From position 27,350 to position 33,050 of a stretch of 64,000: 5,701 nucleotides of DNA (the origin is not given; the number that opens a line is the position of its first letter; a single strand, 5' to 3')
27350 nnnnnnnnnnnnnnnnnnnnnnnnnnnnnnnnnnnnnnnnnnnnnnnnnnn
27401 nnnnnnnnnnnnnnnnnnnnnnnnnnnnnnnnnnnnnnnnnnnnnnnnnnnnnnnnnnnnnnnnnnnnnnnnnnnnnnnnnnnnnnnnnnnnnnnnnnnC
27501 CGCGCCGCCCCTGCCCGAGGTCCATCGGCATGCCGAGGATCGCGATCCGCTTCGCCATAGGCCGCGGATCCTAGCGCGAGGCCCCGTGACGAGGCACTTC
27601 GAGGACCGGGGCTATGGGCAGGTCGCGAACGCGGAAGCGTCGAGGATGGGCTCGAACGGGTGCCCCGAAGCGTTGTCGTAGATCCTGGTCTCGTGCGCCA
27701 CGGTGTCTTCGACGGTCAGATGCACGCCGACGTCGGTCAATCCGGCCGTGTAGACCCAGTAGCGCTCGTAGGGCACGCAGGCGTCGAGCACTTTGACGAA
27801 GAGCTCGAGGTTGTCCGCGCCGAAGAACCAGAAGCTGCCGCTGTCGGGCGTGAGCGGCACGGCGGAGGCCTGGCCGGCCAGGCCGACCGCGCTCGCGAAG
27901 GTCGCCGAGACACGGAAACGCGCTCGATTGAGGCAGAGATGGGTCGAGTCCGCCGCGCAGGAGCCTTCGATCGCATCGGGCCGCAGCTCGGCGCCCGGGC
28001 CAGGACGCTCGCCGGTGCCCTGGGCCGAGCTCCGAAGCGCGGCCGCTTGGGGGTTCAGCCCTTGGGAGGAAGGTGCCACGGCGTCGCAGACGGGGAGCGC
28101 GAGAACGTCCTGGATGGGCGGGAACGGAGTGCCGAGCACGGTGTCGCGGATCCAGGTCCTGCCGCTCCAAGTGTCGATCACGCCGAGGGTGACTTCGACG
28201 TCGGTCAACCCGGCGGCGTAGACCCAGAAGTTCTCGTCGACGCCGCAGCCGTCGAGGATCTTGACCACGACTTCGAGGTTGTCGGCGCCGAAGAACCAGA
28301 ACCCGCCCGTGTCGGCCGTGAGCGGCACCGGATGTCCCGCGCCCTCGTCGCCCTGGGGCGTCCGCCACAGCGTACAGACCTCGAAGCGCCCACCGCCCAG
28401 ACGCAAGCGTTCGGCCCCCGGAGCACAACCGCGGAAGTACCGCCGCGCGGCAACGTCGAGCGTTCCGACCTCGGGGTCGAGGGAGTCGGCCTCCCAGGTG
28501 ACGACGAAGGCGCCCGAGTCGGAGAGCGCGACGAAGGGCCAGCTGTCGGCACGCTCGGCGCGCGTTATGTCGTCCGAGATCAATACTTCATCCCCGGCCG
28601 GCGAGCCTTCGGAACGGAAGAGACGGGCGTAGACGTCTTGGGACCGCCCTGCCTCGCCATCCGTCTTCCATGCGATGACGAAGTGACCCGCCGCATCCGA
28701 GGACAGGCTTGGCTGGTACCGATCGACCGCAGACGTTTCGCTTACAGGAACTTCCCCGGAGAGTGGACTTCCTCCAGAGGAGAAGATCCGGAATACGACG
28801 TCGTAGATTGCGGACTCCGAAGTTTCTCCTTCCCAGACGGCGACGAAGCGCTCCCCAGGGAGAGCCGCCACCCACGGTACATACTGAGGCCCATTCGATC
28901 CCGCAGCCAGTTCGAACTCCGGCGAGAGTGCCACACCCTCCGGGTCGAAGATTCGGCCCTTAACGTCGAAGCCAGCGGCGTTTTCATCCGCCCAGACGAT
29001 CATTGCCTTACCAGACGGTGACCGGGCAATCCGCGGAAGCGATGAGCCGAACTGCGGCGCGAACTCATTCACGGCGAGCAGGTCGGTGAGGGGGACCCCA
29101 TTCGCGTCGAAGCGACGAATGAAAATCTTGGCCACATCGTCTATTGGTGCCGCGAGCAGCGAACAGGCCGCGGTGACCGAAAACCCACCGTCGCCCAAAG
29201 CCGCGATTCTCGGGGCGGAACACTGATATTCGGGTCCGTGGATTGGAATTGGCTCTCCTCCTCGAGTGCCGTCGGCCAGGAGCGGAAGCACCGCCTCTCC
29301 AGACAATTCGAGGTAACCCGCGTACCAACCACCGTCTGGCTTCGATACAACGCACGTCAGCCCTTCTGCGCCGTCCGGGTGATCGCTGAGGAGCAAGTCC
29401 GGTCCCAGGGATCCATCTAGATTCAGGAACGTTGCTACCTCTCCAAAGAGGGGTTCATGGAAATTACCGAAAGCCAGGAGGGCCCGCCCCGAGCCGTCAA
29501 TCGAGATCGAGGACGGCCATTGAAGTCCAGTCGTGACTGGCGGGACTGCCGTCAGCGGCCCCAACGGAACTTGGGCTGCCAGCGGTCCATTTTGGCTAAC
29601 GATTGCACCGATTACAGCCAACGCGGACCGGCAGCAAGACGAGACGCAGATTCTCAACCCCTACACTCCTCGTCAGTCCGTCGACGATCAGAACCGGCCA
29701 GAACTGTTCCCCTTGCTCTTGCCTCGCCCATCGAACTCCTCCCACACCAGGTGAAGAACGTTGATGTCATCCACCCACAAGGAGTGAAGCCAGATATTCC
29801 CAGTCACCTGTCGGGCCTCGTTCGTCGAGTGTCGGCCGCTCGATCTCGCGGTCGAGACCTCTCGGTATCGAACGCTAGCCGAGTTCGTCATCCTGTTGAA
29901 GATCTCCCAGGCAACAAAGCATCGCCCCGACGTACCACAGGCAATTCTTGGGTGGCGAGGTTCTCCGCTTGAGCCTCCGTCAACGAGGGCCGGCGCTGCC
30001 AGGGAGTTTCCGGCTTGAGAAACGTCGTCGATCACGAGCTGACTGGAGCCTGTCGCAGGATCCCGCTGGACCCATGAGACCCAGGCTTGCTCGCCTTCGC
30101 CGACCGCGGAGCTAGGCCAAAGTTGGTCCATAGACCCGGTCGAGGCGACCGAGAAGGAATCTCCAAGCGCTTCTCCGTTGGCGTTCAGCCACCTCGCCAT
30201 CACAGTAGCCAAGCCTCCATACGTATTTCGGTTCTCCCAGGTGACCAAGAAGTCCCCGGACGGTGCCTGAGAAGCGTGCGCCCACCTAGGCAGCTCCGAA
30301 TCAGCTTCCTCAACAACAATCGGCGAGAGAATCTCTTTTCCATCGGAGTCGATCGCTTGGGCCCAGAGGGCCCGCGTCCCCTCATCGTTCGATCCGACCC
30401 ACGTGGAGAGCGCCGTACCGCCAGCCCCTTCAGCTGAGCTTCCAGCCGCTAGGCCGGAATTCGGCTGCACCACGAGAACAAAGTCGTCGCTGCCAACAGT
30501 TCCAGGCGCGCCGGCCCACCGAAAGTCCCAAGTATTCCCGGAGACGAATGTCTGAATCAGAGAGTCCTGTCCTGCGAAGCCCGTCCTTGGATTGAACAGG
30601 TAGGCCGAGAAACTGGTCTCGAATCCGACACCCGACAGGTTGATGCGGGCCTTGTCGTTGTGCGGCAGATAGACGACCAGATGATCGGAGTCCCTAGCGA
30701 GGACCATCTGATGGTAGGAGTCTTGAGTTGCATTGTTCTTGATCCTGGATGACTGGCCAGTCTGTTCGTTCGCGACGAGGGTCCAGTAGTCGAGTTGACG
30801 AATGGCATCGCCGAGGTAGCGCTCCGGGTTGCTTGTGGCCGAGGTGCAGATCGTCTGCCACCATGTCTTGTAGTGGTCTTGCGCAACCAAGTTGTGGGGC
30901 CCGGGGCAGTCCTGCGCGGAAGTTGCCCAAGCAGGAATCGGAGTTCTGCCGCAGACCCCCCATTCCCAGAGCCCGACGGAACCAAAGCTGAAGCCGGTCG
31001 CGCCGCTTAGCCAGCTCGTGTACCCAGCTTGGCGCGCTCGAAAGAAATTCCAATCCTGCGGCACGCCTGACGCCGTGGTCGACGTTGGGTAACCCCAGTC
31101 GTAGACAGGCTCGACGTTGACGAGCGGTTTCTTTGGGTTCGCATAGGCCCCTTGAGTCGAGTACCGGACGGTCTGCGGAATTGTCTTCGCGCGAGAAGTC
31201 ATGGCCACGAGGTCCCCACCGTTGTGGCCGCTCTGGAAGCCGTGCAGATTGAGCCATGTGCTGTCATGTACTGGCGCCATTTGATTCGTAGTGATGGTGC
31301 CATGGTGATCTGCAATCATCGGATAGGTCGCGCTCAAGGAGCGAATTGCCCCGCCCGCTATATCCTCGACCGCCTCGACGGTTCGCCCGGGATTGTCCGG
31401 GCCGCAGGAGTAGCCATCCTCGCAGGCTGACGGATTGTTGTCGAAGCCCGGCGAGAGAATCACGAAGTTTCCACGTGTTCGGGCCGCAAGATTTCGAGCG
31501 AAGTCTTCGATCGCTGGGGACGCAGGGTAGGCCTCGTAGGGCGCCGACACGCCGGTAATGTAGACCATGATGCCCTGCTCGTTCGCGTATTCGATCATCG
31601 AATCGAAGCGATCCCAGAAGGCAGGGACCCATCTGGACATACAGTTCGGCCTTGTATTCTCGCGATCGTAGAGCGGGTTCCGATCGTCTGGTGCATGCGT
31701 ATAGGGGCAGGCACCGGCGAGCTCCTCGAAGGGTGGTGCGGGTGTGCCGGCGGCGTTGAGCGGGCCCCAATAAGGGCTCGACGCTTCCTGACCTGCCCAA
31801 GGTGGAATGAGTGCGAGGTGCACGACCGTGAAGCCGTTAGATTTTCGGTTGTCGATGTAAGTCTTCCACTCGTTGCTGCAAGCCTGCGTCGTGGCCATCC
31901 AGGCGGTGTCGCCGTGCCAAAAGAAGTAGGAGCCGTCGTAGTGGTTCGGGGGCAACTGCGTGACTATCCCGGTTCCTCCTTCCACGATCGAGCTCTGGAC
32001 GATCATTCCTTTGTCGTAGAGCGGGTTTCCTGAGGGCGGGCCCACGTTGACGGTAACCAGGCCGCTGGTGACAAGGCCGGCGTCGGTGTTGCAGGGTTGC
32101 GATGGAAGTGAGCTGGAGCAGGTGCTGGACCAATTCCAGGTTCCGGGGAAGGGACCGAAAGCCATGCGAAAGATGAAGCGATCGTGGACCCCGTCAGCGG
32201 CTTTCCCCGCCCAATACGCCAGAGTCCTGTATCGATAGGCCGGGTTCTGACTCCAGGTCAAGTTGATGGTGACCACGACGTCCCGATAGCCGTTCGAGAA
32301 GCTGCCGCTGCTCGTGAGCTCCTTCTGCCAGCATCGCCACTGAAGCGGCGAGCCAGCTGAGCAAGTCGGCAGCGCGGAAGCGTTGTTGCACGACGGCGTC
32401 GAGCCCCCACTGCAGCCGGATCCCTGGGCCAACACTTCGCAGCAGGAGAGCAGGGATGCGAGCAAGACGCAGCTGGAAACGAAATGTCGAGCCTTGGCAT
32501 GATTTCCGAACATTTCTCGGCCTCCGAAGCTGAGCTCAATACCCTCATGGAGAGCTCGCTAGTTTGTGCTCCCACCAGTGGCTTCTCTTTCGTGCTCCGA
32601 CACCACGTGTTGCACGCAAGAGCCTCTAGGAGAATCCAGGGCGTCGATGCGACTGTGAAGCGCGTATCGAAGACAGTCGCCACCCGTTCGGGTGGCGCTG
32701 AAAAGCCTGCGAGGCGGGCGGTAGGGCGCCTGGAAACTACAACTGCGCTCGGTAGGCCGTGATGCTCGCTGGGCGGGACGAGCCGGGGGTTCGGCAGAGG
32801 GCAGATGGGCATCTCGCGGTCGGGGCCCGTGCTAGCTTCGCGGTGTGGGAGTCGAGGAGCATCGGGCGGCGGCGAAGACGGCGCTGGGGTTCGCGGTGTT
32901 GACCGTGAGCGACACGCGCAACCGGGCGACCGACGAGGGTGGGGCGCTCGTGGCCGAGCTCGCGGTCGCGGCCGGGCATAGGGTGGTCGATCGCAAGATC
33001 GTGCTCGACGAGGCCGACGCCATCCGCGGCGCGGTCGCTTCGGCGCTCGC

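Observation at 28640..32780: About 4 kb lower-GC island with different codon usage, carrying secreted repeat proteins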

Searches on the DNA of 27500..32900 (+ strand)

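Call 81: search_dna_similar(query=window:27500-32900:+, collection=phages, mode=distant, max_rows=5)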
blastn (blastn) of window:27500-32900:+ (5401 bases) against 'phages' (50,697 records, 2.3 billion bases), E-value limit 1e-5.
No match.

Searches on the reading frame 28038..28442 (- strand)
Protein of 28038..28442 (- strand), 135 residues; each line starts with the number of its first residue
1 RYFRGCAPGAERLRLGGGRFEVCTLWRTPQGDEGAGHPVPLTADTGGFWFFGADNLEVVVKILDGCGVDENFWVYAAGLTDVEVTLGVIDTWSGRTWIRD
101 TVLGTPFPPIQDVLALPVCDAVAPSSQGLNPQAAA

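Call 70: search_protein_representatives(protein=window:28038-28442:-)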
Query: 135 residues. Proteins with E-value up to 0.001 (for the whole library): 8827; up to 1e-10: 6687; up to 1e-30: 1663. The best 150 are listed.
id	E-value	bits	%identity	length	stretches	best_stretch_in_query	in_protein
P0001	6.4e-117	402.9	76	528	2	1-135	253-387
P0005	4.2e-82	289.8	60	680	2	1-126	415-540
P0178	1.1e-78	278.7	56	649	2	1-128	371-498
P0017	3.6e-70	251.1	55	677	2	6-119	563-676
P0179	7.8e-68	243.5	51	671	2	1-123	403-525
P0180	1.5e-67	242.6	51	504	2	3-133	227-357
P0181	4.4e-67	241.1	52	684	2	6-132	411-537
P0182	5.8e-66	237.4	54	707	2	5-119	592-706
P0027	1.4e-65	236.2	51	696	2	5-133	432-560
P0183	4.1e-65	234.7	48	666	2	6-124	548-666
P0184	1.1e-64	233.3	53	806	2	6-124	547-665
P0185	1.8e-64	232.6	52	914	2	5-128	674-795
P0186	3.3e-64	231.7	51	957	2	5-123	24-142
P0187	4.1e-64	231.4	51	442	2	4-119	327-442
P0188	9.7e-64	230.2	52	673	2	9-133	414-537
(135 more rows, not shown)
